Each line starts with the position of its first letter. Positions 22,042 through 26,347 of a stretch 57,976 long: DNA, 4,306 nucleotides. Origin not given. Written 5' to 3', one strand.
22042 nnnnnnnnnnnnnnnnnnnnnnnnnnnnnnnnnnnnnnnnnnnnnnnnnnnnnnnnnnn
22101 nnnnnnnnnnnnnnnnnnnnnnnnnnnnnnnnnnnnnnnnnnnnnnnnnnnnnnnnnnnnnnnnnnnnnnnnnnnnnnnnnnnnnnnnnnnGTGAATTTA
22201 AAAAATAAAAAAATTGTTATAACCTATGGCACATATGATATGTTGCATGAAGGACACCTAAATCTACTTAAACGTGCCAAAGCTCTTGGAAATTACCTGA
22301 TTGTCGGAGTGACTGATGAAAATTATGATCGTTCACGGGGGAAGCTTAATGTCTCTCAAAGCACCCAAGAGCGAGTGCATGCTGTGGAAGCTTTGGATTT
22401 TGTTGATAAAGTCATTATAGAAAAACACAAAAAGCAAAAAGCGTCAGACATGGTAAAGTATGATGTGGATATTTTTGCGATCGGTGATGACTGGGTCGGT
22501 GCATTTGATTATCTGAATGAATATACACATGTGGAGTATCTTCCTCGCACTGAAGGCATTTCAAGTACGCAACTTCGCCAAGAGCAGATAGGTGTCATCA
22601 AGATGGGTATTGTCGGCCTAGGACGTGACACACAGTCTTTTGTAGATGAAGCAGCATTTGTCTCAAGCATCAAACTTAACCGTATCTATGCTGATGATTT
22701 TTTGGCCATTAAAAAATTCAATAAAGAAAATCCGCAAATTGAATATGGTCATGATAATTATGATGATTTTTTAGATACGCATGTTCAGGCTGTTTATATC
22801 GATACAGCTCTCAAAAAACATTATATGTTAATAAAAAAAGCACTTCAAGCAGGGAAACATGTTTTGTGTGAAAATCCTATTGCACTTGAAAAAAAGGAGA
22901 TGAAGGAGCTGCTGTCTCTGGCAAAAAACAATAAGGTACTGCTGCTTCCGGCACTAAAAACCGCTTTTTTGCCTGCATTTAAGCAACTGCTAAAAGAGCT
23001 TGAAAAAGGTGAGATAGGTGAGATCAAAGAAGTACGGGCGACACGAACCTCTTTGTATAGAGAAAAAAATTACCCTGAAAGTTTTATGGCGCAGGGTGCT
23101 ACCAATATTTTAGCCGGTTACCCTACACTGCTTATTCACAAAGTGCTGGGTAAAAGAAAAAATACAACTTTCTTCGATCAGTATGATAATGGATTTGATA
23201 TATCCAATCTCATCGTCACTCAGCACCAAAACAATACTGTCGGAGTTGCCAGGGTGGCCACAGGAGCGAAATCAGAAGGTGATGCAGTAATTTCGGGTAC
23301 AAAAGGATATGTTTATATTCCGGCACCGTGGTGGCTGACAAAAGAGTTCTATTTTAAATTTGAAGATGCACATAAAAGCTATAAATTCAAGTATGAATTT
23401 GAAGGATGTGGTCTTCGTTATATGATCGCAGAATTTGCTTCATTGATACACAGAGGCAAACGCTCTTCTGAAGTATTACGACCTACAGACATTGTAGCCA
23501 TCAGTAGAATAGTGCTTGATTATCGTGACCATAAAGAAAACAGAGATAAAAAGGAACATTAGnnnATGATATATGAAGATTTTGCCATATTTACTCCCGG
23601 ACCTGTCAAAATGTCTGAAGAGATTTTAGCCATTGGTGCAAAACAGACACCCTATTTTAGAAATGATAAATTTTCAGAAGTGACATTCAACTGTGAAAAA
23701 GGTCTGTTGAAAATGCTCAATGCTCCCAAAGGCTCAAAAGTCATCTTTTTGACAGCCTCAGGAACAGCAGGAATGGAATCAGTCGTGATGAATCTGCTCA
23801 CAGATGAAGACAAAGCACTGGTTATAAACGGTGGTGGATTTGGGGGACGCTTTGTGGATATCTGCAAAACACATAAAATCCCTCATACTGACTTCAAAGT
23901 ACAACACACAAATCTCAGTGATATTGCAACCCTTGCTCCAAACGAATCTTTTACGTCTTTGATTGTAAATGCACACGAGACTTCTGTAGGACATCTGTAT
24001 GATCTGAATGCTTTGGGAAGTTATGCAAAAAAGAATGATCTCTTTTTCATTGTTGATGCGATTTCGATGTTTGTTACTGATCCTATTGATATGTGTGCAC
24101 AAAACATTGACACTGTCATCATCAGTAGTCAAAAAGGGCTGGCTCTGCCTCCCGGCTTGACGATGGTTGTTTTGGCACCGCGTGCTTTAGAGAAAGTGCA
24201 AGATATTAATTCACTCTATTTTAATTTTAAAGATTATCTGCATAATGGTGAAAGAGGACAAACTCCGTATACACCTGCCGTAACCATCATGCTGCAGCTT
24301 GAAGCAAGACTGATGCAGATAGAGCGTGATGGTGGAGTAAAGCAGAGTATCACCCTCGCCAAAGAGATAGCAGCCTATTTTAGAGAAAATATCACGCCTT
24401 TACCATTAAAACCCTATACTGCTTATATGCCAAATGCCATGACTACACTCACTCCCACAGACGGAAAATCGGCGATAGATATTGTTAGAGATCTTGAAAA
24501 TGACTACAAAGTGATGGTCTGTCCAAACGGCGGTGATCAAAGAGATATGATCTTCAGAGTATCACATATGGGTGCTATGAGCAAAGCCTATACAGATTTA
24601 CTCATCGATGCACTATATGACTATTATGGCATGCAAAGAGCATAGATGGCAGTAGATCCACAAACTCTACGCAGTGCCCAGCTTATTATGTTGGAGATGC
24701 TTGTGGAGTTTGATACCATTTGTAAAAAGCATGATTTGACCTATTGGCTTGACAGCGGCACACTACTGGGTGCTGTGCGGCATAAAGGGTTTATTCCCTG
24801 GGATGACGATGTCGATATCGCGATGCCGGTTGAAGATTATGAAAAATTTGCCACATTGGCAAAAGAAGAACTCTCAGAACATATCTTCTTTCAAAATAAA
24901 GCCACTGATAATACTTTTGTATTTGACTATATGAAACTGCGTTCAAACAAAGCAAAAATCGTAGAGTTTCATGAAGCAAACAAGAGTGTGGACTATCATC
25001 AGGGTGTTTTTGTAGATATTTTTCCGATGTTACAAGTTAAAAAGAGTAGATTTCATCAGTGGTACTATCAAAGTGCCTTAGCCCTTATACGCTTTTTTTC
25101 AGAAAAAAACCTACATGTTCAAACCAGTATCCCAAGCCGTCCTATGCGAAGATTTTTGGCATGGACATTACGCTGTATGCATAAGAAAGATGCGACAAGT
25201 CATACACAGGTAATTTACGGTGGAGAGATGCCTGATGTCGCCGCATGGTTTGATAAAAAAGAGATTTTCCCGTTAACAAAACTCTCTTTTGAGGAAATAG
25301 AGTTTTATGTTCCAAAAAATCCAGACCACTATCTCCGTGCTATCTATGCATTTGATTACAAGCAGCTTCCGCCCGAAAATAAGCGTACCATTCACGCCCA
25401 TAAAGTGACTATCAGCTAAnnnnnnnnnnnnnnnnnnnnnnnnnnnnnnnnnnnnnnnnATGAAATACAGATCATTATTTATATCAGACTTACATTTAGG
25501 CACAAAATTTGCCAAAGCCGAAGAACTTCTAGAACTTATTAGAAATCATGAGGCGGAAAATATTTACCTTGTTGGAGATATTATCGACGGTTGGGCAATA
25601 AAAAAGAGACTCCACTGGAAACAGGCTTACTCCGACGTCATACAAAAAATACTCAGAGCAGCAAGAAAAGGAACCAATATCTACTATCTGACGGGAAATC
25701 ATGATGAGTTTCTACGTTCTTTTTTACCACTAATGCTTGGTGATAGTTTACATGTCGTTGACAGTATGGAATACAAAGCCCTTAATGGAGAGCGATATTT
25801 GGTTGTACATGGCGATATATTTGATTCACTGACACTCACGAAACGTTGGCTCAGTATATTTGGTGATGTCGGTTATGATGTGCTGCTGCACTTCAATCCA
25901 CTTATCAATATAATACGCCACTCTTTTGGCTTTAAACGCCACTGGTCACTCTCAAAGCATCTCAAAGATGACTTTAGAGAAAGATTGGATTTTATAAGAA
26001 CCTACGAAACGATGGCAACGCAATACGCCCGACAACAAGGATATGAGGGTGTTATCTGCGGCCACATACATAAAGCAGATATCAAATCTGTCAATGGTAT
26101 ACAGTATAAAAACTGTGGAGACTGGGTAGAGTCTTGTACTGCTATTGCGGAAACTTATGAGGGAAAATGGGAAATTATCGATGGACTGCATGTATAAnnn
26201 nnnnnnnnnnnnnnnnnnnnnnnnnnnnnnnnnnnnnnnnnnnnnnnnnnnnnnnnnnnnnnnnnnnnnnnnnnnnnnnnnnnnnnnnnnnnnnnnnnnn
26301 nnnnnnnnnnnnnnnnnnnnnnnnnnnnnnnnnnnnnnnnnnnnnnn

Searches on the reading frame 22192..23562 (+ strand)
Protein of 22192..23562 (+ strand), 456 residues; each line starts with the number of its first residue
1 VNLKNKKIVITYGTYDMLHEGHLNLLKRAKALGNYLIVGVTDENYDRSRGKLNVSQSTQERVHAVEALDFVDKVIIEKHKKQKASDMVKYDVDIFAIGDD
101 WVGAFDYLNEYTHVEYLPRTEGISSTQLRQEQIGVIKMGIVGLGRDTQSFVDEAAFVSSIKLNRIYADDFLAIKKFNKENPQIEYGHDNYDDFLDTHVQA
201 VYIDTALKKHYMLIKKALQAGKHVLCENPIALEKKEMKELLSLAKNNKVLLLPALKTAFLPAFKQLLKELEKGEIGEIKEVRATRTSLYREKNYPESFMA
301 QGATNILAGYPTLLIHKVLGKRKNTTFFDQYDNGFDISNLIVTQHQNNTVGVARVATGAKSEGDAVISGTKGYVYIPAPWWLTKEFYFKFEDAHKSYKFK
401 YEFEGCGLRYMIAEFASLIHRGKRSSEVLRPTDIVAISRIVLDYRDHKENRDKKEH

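Call 39: search_protein_families(library=pfam, proteins=[window:22192-23562:+], max_evalue=0.00001)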
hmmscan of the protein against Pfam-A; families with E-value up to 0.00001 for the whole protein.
window:22192-23562:+ (456 aa): 2 families
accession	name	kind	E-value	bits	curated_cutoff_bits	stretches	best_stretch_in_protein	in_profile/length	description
PF01467.32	CTP_transf_like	-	8.1e-18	65.3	21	1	10-130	1-132/133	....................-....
PF01408.29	GFO_IDH_MocA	-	2e-15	58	24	1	136-251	1-116/120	Oxidoreductase family, NAD-binding Rossmann fold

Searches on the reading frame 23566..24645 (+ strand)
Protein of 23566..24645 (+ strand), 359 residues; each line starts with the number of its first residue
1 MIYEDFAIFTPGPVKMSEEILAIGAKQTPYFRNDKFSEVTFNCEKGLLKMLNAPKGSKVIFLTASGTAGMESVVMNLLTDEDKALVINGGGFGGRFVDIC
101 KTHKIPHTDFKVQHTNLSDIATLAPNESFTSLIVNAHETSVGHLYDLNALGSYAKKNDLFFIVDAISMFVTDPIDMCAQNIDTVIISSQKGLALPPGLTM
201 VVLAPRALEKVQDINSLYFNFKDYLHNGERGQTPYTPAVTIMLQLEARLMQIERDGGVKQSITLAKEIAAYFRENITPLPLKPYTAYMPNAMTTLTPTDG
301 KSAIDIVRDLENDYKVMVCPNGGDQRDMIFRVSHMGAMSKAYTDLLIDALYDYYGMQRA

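Call 39: search_protein_families(library=pfam, proteins=[window:23566-24645:+], max_evalue=0.00001)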
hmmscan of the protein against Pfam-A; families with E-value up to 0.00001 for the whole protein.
window:23566-24645:+ (359 aa): 1 family
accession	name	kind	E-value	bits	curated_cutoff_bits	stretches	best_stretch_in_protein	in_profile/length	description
PF00266.25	Aminotran_5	-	2.6e-17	63.3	21.5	1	35-281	40-296/371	Aminotransferase class-V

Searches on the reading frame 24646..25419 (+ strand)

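Call 39: search_protein_families(library=pfam, proteins=[window:24646-25419:+], max_evalue=0.00001)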
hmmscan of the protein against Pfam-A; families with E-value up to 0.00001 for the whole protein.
window:24646-25419:+ (257 aa): 1 family
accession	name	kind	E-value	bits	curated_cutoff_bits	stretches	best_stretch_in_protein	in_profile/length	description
PF04991.19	LicD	-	3.2e-44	152.1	22.6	1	26-234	1-226/227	LicD family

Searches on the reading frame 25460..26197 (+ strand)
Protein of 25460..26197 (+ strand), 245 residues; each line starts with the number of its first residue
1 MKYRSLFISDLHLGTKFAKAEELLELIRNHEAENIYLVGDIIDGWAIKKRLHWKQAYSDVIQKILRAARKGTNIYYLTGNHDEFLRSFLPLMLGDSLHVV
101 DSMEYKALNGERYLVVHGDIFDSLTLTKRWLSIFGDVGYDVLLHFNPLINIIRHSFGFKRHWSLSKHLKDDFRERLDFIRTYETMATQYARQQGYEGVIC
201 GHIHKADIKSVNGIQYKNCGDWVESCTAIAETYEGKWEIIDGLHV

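Call 39: search_protein_families(library=pfam, proteins=[window:25460-26197:+], max_evalue=0.00001)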
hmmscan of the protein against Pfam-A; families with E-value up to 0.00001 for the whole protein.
window:25460-26197:+ (245 aa): 2 families
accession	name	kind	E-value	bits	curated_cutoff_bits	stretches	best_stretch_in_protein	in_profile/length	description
PF00149.33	Metallophos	-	1.9e-14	55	21.5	1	4-205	2-190/191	Calcineurin-like phosphoesterase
PF12850.12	Metallophos_2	-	6.5e-11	42.9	27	0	6-121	4-91/154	Calcineurin-like phosphoesterase superfamily domain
